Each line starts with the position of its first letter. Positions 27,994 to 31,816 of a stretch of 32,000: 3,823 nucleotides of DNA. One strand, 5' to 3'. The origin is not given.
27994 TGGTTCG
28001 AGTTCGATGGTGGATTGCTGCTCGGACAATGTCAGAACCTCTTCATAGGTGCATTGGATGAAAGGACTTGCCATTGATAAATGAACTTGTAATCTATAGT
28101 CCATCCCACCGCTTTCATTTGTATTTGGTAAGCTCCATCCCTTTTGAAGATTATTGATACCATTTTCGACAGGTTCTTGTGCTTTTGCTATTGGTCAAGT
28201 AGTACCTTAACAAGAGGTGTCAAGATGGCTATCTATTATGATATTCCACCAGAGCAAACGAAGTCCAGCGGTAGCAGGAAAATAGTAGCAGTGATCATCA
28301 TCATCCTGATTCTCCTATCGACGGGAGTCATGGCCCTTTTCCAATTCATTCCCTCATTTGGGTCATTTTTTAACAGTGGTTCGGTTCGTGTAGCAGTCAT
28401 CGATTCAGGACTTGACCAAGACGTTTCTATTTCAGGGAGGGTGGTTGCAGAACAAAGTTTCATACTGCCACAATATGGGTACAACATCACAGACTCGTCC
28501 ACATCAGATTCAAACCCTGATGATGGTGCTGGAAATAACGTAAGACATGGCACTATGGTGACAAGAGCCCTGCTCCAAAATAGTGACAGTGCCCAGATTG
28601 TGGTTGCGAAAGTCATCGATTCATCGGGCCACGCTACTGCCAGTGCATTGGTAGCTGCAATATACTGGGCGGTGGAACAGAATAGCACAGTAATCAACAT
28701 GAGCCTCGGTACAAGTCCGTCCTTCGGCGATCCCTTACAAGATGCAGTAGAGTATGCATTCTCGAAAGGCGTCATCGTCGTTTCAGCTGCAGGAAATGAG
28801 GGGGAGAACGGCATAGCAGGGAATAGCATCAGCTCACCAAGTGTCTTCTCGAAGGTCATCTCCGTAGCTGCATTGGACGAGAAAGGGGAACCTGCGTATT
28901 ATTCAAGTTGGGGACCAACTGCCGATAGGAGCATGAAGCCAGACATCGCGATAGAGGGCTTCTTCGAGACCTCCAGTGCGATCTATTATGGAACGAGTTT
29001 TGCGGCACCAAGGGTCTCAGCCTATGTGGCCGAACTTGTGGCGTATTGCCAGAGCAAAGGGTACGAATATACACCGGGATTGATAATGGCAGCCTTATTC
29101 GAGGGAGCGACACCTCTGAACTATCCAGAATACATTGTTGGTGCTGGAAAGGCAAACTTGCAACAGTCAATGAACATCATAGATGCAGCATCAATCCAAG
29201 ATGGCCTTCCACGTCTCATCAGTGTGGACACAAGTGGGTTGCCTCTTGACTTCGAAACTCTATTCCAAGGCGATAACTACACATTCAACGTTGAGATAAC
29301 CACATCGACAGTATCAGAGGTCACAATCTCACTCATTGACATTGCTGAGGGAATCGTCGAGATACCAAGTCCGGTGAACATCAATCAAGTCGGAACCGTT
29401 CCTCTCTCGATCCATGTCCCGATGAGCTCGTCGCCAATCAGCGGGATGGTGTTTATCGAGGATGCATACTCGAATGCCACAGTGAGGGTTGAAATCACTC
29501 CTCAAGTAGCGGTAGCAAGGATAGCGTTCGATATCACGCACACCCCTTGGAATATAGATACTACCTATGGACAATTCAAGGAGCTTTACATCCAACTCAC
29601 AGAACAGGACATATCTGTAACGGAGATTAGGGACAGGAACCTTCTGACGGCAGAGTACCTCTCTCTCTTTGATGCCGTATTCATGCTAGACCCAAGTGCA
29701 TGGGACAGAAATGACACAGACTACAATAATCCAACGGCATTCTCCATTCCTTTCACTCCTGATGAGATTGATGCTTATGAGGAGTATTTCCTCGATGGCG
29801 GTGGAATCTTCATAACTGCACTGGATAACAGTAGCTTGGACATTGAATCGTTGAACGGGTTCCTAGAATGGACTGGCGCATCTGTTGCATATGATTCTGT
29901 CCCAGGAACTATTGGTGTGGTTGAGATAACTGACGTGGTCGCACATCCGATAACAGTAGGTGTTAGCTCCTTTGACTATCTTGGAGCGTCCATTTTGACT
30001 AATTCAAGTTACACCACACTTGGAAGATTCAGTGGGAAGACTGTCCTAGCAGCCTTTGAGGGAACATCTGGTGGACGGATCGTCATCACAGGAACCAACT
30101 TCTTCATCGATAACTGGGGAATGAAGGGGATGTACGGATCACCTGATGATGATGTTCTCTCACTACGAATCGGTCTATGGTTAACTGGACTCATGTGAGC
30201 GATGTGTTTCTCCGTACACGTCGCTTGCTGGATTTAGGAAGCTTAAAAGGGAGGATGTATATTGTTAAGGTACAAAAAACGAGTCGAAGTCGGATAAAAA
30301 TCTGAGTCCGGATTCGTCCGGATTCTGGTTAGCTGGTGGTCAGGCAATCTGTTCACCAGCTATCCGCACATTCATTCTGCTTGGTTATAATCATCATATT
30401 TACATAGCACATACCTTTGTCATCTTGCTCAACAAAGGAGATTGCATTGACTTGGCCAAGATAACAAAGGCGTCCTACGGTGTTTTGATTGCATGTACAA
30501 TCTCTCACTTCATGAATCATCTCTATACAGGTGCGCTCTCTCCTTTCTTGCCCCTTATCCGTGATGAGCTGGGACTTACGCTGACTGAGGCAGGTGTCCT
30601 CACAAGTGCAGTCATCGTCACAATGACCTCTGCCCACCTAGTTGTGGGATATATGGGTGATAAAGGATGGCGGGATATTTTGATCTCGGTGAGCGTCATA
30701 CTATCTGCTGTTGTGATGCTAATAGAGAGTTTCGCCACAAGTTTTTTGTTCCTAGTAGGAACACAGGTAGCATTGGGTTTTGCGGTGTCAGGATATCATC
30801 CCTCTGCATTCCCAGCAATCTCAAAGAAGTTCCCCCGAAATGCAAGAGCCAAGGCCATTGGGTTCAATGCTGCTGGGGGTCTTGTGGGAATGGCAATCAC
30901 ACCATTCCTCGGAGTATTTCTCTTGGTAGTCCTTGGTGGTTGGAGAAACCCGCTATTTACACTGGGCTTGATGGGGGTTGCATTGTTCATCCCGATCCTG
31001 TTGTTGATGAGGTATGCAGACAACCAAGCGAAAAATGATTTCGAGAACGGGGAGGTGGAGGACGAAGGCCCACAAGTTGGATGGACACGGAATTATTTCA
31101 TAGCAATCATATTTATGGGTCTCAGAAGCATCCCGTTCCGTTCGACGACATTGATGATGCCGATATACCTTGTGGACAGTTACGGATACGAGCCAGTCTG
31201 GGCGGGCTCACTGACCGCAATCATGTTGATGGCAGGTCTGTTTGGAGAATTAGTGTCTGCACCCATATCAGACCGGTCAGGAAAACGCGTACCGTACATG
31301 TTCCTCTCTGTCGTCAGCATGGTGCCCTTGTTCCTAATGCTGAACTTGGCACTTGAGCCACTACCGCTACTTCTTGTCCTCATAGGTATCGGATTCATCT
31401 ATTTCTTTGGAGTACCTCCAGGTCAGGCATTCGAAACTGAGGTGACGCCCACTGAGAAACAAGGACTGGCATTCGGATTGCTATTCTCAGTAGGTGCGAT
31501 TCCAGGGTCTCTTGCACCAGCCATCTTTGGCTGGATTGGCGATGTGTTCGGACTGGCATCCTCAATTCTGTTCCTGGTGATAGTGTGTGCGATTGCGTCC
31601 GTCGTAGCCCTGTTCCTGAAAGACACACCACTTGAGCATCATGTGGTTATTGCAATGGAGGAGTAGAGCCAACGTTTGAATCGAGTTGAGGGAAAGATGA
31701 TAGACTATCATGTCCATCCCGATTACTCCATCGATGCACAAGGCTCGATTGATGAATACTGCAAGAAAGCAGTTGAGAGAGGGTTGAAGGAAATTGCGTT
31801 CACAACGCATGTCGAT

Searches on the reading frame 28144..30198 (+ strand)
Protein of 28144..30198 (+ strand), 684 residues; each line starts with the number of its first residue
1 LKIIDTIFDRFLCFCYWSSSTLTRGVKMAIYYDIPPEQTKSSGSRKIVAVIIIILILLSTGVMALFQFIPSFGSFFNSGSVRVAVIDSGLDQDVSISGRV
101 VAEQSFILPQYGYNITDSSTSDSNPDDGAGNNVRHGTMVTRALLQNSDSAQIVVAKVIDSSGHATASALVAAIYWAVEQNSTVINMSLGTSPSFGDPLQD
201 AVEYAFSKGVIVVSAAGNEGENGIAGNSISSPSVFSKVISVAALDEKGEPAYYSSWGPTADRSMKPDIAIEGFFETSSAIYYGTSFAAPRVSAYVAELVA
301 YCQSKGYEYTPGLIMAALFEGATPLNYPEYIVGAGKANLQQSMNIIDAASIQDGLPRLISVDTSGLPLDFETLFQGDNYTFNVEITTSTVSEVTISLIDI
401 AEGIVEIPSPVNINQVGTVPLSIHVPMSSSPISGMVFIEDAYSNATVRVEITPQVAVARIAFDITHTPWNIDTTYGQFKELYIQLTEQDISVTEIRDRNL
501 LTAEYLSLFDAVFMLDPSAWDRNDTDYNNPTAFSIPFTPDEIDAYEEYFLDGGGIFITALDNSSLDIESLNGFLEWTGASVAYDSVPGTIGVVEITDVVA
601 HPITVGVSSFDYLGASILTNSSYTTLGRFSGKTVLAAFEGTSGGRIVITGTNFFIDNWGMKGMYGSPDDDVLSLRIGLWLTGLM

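Call 5: search_protein_families(library=pfam, proteins=[window:28144-30198:+])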
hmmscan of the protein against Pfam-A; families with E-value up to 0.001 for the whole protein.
window:28144-30198:+ (684 aa): 1 family
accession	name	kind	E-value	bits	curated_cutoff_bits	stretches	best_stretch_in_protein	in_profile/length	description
PF00082.27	Peptidase_S8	-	2.5e-33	116.1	21.8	1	81-322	4-273/288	Subtilase family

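Call 6: search_protein_families(library=ncbifam, proteins=[window:28144-30198:+])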
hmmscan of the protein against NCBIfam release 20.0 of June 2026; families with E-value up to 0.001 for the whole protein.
window:28144-30198:+ (684 aa): 3 families
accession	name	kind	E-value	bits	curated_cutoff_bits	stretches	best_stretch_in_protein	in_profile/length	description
NF049966.1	QH_SP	equivalog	6e-27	94.4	165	1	82-302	1-195/219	subtilisin-like serine protease QhpE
TIGR03921.1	T7SS_mycosin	equivalog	9.9e-26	90.7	278.75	1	81-336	15-278/353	type VII secretion-associated serine protease mycosin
TIGR03895.1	protease_PatA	subfamily_domain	3.6e-18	65.7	421.05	1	164-348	41-230/606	PatA/PatG family cyanobactin maturation protease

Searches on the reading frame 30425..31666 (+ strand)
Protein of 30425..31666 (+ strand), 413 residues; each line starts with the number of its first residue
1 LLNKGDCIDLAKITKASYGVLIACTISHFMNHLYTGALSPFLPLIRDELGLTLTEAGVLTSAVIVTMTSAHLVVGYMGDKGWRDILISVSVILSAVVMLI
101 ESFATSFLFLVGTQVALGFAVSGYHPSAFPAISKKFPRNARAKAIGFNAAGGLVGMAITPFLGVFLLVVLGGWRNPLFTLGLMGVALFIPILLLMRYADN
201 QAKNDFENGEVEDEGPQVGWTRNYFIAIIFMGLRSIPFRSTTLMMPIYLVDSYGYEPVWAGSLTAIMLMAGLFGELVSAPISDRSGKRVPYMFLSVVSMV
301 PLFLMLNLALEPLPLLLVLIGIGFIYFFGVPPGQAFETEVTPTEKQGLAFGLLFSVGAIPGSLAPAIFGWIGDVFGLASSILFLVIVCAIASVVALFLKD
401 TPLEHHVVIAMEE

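Call 5: search_protein_families(library=pfam, proteins=[window:30425-31666:+])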
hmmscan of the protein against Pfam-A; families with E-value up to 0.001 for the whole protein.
window:30425-31666:+ (413 aa): 3 families
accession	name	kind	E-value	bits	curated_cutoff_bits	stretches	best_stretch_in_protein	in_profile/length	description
PF07690.21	MFS_1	-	2.5e-46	158.6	33.4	1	26-365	3-347/347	Major Facilitator Superfamily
PF00083.30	Sugar_tr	-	7.5e-10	38.7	22.3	0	257-309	45-97/452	Sugar (and other) transporter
PF12832.13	MFS_1_like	-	1.2e-09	38.1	25.2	0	28-99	8-80/373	MFS_1 like family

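Call 6: search_protein_families(library=ncbifam, proteins=[window:30425-31666:+])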
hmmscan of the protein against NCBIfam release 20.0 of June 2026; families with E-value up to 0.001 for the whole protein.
window:30425-31666:+ (413 aa): 26 families (the best 25 are shown)
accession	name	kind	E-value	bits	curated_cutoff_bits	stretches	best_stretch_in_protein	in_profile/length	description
TIGR00881.1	2A0104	subfamily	3.7e-22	78.9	407.75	2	41-206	17-180/379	phosphoglycerate transporter protein PgtP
TIGR00893.1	2A0114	subfamily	1.8e-21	76.6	395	1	43-397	18-397/399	D-galactonate transporter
TIGR00895.1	2A0115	subfamily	3.6e-19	69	418.55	2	8-190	6-187/398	aromatic acid/H+ symport family MFS transporter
TIGR00891.1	2A0112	subfamily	8.7e-16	58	552.9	2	45-198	38-187/405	sialate:H+ symport family MFS transporter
NF003024.0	PRK03893.1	subfamily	1.3e-15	57.2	604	1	41-188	43-188/497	sialate:H+ symport family MFS transporter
NF008963.0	PRK12307.1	equivalog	9.6e-13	48.1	637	1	42-391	41-400/426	MFS transporter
TIGR00896.1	CynX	subfamily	3e-12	46.3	406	1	37-323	18-298/355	CynX/NimT family MFS transporter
TIGR00880.1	2_A_01_02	superfamily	3.2e-12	46.8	131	2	273-398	9-137/141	multidrug resistance protein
TIGR00900.1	2A0121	subfamily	7e-11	42.1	319.6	2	24-159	215-352/364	H+ Antiporter protein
TIGR00886.1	2A0108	subfamily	1.8e-10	40.5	311.7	1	21-358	3-365/368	NarK family nitrate/nitrite MFS transporter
NF007372.0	PRK09874.1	equivalog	3.3e-10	39.6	571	2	35-183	30-181/408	multidrug efflux MFS transporter MdtG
NF049980.1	SfMCT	equivalog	1.4e-09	37.2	320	1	22-381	7-371/378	L-lactate MFS transporter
TIGR00712.1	glpT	equivalog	4.9e-09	35.7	632.55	2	245-396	276-431/440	glycerol-3-phosphate transporter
NF008433.0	PRK11273.1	equivalog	1.8e-08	34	748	2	267-397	298-432/452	glycerol-3-phosphate transporter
NF047787.1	PhglyTportPgtP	equivalog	2.6e-08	33.1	750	1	41-192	51-203/451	phosphoglycerate transporter PgtP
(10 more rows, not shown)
